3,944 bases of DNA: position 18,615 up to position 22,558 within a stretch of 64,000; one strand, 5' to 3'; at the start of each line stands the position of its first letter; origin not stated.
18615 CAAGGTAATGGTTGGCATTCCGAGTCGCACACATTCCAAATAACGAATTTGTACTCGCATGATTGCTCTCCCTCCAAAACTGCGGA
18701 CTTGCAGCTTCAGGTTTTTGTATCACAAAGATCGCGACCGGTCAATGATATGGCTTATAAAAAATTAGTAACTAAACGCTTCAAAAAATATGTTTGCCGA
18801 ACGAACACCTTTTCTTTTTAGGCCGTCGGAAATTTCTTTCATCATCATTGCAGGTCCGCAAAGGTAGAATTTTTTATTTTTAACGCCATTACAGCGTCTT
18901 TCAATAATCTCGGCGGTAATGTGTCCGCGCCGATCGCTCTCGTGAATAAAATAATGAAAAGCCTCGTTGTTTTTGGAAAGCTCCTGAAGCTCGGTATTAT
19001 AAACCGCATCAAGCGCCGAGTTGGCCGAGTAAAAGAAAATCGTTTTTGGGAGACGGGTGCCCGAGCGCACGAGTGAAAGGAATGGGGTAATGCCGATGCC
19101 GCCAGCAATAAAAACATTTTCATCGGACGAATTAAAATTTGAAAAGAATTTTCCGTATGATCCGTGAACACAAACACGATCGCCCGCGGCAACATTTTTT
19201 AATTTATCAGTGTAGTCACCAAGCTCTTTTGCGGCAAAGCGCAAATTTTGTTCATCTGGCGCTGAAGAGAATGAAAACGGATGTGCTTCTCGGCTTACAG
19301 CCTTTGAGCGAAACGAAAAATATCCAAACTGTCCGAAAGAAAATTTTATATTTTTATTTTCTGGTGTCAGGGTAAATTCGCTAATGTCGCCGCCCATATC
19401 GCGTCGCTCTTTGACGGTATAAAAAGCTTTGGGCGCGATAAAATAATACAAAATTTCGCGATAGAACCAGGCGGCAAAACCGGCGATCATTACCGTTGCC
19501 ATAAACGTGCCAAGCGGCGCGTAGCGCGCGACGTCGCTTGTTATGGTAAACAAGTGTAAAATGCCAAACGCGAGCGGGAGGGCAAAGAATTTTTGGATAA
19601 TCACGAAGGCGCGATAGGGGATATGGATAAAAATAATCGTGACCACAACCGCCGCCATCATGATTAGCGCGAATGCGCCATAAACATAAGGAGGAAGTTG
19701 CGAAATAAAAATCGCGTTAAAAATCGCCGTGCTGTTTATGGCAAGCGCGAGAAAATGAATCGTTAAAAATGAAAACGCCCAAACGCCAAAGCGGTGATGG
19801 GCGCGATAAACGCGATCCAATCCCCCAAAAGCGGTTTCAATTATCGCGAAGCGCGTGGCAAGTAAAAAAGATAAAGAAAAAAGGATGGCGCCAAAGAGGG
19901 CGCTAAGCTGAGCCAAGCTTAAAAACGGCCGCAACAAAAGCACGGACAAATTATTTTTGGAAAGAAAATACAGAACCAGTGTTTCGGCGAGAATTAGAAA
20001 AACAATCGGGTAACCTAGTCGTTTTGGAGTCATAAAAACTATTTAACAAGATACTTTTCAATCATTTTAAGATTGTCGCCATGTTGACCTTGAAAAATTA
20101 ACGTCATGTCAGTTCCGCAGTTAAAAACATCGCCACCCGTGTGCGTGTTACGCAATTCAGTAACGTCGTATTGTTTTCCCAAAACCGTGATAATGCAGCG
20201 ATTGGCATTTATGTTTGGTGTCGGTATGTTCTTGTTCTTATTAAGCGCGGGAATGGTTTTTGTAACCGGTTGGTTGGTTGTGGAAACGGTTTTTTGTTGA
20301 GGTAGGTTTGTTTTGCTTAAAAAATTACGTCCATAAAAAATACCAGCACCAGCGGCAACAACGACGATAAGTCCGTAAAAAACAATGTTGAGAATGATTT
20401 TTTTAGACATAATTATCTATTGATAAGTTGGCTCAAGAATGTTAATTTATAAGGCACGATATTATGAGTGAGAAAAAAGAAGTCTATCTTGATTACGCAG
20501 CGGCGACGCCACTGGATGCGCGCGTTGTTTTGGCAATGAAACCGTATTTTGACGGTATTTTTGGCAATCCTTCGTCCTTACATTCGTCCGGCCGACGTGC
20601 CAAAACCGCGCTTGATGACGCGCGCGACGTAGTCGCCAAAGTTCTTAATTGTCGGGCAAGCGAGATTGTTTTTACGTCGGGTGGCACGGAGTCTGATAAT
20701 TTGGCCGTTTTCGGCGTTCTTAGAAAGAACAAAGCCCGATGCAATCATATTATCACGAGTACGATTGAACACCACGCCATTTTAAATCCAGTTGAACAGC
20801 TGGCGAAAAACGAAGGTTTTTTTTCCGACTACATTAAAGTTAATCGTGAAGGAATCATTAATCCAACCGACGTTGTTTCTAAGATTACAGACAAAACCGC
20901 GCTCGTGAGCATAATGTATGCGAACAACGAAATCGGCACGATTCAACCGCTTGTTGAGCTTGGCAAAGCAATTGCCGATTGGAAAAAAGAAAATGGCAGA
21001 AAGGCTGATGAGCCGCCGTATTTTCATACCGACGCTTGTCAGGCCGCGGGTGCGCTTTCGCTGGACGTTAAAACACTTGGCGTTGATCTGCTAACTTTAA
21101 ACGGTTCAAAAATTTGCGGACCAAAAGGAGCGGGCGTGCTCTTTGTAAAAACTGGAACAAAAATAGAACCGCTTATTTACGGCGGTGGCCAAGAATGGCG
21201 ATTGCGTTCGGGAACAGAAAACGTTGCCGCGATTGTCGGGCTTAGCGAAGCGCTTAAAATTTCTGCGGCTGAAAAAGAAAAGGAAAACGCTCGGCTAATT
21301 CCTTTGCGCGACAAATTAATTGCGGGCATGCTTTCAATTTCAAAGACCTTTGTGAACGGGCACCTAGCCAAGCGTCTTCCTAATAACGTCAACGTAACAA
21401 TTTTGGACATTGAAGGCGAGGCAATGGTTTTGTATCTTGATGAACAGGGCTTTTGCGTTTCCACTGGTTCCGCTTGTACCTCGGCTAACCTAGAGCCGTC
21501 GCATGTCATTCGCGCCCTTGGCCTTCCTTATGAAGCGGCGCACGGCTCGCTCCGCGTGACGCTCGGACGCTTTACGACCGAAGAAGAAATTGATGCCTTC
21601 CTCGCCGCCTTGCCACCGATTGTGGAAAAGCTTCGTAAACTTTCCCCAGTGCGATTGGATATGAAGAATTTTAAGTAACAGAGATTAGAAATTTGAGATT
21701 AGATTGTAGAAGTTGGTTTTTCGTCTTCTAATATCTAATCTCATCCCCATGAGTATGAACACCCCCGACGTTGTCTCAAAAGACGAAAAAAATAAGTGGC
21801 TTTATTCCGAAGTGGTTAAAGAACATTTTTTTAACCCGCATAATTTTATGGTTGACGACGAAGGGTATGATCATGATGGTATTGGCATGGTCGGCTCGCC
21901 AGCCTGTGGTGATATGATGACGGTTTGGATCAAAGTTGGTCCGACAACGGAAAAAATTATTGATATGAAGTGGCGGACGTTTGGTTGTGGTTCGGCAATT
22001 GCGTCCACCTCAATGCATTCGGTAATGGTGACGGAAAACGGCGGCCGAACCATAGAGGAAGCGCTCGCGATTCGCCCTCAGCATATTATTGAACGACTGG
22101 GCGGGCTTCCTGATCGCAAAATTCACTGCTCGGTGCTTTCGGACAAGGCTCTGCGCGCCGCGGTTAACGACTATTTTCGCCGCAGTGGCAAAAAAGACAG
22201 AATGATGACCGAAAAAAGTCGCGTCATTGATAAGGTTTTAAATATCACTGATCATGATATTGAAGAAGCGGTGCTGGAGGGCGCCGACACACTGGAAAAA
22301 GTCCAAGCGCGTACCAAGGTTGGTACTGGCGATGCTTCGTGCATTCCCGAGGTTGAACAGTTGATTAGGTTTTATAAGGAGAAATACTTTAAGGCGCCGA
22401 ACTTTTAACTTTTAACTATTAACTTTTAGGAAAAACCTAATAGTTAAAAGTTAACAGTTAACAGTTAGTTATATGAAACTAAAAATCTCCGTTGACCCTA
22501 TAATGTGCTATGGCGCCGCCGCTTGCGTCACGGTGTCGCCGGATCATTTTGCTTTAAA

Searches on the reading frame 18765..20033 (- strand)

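Call 6: search_protein_families(library=pfam, proteins=[window:18765-20033:-], max_evalue=0.001)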
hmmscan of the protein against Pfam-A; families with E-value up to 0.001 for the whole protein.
window:18765-20033:- (422 aa): 4 families
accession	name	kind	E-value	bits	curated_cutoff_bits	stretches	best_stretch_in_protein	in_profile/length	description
PF00175.26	NAD_binding_1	-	1.8e-11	45.1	22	1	308-401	1-107/109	Oxidoreductase NAD-binding domain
PF01794.25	Ferric_reduct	-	5.4e-09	36.6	28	1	47-156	4-119/121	Ferric reductase like transmembrane component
PF08022.18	FAD_binding_8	-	4.5e-07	30.4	22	1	216-283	15-83/109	FAD-binding domain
PF08030.17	NAD_binding_6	-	0.00081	19.9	22.2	0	307-358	5-65/156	Ferric reductase NAD binding domain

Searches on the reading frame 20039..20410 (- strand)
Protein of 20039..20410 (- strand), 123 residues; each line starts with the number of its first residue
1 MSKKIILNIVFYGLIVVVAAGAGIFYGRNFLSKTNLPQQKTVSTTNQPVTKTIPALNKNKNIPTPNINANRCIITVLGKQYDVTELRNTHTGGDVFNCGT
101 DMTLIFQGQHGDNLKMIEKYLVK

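Call 43: search_protein_families(library=pfam, proteins=[window:20039-20410:-], max_evalue=0.001)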
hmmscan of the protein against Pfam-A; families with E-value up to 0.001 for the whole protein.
window:20039-20410:- (123 aa): 1 family
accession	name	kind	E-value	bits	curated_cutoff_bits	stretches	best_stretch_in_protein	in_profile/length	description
PF00173.33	Cyt-b5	-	9.3e-06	26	23.7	1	68-122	10-70/74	Cytochrome b5-like Heme/Steroid binding domain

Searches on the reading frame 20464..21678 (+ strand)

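Call 6: search_protein_families(library=pfam, proteins=[window:20464-21678:+], max_evalue=0.001)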
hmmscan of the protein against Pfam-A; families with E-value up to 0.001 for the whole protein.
window:20464-21678:+ (404 aa): 1 family
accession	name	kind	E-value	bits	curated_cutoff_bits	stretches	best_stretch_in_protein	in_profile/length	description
PF00266.25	Aminotran_5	-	1.6e-76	258.1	21.5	1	7-379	1-371/371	Aminotransferase class-V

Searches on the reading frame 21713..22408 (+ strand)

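Call 43: search_protein_families(library=pfam, proteins=[window:21713-22408:+], max_evalue=0.001)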
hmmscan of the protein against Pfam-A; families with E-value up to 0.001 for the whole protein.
window:21713-22408:+ (231 aa): 2 families
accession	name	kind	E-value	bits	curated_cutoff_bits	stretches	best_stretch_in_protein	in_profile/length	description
PF01592.21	NifU_N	-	2.6e-36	125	22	1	31-159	2-125/127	NifU-like N terminal domain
PF04324.20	Fer2_BFD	-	9.4e-10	39.1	26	1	177-218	7-48/50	BFD-like [2Fe-2S] binding domain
